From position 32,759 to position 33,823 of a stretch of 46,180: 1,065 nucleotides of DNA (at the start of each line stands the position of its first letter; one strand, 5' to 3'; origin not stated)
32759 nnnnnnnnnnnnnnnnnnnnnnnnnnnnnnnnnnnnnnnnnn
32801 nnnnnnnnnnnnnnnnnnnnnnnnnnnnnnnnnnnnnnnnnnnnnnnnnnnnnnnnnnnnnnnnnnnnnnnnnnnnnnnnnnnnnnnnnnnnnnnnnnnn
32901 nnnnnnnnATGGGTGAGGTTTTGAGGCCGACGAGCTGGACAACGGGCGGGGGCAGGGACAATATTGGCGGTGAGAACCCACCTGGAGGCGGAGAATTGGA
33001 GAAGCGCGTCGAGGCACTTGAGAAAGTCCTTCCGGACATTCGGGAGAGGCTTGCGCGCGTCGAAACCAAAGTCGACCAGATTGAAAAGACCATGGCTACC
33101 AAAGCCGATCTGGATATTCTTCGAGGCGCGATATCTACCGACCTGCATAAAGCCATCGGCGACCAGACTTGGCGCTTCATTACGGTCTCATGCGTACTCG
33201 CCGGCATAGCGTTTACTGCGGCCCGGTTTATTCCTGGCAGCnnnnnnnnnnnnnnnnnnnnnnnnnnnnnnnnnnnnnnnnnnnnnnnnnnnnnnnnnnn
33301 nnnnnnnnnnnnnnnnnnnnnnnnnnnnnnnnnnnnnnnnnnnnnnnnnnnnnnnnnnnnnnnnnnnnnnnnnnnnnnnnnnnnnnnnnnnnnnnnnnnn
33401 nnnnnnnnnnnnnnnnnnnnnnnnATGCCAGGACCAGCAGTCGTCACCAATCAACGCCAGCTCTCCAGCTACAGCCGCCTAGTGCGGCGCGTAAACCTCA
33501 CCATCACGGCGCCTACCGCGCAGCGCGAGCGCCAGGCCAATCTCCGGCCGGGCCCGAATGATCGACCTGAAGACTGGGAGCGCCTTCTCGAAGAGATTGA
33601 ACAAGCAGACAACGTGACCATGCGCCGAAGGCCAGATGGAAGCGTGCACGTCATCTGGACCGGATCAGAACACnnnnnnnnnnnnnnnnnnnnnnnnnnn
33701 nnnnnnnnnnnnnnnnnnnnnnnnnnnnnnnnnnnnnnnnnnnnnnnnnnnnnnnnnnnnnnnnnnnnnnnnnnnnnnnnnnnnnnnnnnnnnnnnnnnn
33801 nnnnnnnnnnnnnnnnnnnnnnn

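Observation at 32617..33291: Two-gene cassette co-transcribed with cI in the rexAB-equivalent slot: Zn-ribbon protein plus tail-anchored coiled-coil membrane protein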

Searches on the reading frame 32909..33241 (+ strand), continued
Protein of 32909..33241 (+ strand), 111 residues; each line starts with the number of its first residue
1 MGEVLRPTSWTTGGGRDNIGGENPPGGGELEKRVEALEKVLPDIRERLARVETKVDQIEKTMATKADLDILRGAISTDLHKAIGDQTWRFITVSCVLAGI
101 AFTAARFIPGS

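Call 101: search_protein_families(library=pfam, proteins=[L013:3884-4621:+, L014:3743-4582:+, L015:3931-4581:+, L017:3381-4532:+, L021:3904-4644:+, L024:3853-4575:+, L025:3099-3953:+, L026:3020-3760:+, L030:1494-2669:+, L019:458-1126:+], max_evalue=0.0001)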
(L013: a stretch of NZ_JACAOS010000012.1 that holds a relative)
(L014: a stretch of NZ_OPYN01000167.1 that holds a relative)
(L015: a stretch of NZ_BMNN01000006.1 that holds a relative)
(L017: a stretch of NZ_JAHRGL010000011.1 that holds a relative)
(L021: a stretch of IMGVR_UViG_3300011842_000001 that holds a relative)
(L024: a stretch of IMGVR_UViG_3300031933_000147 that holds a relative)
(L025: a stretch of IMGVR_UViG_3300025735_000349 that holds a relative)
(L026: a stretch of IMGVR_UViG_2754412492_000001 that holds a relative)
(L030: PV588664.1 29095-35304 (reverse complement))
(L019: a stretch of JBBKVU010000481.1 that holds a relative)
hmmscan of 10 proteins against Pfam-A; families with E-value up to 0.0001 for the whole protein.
L013:3884-4621:+ (246 aa): 1 family
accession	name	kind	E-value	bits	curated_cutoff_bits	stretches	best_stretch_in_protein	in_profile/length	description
PF00717.28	Peptidase_S24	-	2.4e-20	72.8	23.3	1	139-237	28-115/116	Peptidase S24-like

L014:3743-4582:+ (280 aa): 1 family
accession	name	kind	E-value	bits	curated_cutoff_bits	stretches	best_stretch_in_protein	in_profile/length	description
PF00717.28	Peptidase_S24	-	2.1e-16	60.1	23.3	1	177-271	29-115/116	Peptidase S24-like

L015:3931-4581:+ (217 aa): 4 families
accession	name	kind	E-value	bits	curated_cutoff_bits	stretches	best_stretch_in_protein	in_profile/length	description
PF00717.28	Peptidase_S24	-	1.1e-25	90.1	23.3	1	87-211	1-116/116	Peptidase S24-like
PF01381.28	HTH_3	-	2.4e-11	43.9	23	1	9-62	1-55/55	Helix-turn-helix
PF13560.12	HTH_31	-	2.7e-08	34.4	27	1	8-60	5-59/64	Helix-turn-helix domain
PF12844.13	HTH_19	-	4.1e-07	30.2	30.2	1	8-65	3-61/64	Helix-turn-helix domain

L017:3381-4532:+ (384 aa): 5 families
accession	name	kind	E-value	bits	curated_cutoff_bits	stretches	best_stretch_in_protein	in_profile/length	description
PF00717.28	Peptidase_S24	-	3.9e-20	72.1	23.3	1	281-375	29-115/116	Peptidase S24-like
PF01381.28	HTH_3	-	2.7e-11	43.8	23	1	110-163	1-55/55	Helix-turn-helix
PF13560.12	HTH_31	-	1.2e-07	32.4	27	1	109-159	5-57/64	Helix-turn-helix domain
PF12844.13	HTH_19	-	1.3e-06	28.6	30.2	1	109-143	3-37/64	Helix-turn-helix domain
PF13744.12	HTH_37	-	1.4e-05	25.2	27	1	107-146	20-59/80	Helix-turn-helix domain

L021:3904-4644:+ (247 aa): 2 families
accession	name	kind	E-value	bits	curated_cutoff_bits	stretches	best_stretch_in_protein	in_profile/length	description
PF00717.28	Peptidase_S24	-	5.7e-16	58.7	23.3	1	145-228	27-109/116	Peptidase S24-like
PF01381.28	HTH_3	-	1.5e-08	35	23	1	25-74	5-53/55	Helix-turn-helix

L024:3853-4575:+ (241 aa): 1 family
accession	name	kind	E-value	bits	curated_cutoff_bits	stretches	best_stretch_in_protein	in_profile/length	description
PF00717.28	Peptidase_S24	-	1.4e-17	63.9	23.3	1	116-234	1-115/116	Peptidase S24-like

L025:3099-3953:+ (285 aa): 1 family
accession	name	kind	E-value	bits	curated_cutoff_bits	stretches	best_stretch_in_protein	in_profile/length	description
PF00717.28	Peptidase_S24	-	1.5e-13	50.9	23.3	1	189-276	29-115/116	Peptidase S24-like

L026:3020-3760:+ (247 aa): 1 family
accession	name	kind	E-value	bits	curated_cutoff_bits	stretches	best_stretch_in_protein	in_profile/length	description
PF00717.28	Peptidase_S24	-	1.6e-13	50.8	23.3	1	140-238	29-115/116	Peptidase S24-like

L030:1494-2669:+ (392 aa): 1 family
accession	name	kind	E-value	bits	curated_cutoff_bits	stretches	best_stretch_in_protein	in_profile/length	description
PF00717.28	Peptidase_S24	-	5.5e-17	62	23.3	1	285-369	22-109/116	Peptidase S24-like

L019:458-1126:+ (223 aa): 1 family
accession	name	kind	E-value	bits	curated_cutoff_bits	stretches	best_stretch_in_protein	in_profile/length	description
PF00717.28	Peptidase_S24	-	1.2e-16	60.9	23.3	1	91-214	1-116/116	Peptidase S24-like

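Call 107: search_solved_structures(query=A2, max_evalue=1)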
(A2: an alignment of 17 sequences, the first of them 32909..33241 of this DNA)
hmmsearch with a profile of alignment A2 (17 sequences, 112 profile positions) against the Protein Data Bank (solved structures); distinct sequences matched with E-value up to 1: 131 (the best 60 are shown).
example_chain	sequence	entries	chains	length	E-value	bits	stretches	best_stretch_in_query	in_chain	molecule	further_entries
5apz_A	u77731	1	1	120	4.5e-05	26.8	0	30-82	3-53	GENERAL CONTROL PROTEIN GCN4, NOR1 TCAR0761, GENERAL CONTROL PROTEIN GCN4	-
7zr2_A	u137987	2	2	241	5.2e-05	26.6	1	28-89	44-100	Spike protein S2',Chimeric protein mimic of SARS-CoV-2 Spike HR1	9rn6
5apw_A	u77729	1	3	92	0.00027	24.3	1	35-80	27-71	GENERAL CONTROL PROTEIN GCN4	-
7ju4_v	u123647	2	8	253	0.00039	23.8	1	26-96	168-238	28 kDa inner dynein arm light chain, axonemal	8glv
5xg2_A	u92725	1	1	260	0.00095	22.6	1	25-63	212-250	Chromosome partition protein Smc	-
7o97_A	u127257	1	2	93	0.001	22.5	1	30-64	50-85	hypothetical protein UY81_C0065G0003 from Candidatus Giovannonibacteria bacterium converte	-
6h9l_A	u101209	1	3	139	0.0019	21.6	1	55-90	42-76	Uncharacterized protein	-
5apx_A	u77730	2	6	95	0.004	20.5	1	35-82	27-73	GENERAL CONTROL PROTEIN GCN4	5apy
6gap_A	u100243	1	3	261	0.0063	19.9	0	24-62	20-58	Outer capsid protein sigma-1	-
6egn_A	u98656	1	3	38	0.0063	19.9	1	30-61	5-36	Hg(II)(GRAND CoilSerL16CL19(DLE))3-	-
6egl_A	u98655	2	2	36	0.0064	19.9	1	30-61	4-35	Apo-(GRAND CoilSerL12(DLE)L16C)3 | Apo-(GRAND CoilSerL16CL19(DLE))3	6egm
9rgy_A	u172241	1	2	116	0.0071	19.7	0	35-89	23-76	sc-apCC3-CW-0NTT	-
6wxb_A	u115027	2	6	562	0.017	18.6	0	29-81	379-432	Hemagglutinin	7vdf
7o92_A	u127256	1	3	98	0.018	18.4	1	30-91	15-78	hypothetical protein UY81_C0065G0003 residues 18-54 from Candidatus Giovannonibacteria bac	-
5mj3_C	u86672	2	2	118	0.019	18.4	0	20-54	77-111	ALPHABODY MA12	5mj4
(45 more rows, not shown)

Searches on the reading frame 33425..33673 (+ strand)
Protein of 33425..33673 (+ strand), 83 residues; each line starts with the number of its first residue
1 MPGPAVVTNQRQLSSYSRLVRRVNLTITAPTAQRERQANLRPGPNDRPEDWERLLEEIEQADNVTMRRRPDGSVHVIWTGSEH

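Call 6: search_protein_families(library=pfam, proteins=[window:33425-33673:+], max_evalue=1)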
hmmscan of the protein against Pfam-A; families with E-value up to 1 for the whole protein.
window:33425-33673:+ (83 aa): 3 families
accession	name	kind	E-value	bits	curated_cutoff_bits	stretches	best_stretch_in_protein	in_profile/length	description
PF07867.16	DUF1654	-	1.4e-18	66.8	27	1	14-80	1-67/70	Protein of unknown function (DUF1654)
PF08756.15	YfkB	-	0.067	13.4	25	1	50-73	50-73/151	YfkB-like domain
PF17650.6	RACo_linker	-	0.1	12.9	26.2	0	42-67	22-47/86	RACo linker region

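Call 7: search_protein_families(library=phrogs, proteins=[window:33425-33673:+], max_evalue=1)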
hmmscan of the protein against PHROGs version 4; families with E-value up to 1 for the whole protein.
window:33425-33673:+ (83 aa): 1 family
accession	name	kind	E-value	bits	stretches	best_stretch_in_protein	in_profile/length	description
phrog_2707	-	unknown function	1e-22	80.6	1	9-82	10-83/89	-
